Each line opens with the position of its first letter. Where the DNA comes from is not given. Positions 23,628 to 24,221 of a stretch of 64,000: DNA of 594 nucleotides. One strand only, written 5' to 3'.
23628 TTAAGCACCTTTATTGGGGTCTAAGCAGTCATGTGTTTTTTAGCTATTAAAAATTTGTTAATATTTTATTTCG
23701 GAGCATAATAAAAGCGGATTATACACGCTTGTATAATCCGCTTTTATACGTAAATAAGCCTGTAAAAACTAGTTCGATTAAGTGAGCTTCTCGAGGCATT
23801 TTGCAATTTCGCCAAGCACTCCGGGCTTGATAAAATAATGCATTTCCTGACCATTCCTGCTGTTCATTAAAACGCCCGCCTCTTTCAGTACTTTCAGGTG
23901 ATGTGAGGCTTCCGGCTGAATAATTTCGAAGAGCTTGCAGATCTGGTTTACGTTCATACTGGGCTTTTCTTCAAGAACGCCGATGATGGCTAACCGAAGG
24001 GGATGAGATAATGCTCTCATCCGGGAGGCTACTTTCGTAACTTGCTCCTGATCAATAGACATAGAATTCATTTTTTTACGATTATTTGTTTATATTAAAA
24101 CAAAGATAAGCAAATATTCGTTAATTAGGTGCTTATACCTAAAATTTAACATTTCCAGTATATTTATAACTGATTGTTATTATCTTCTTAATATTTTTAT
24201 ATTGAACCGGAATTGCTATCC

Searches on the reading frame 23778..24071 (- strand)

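Call 73: search_protein_families(library=pfam, proteins=[window:23778-24071:-], max_evalue=0.001)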
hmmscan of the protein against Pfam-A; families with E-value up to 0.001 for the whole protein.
window:23778-24071:- (97 aa): 2 families
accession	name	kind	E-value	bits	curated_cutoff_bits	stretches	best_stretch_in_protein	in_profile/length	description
PF01022.26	HTH_5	-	9.5e-11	41.8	22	1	24-67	2-44/47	Bacterial regulatory protein, arsR family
PF12840.13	HTH_20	-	1.2e-10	41.7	27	1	21-68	1-48/51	Helix-turn-helix domain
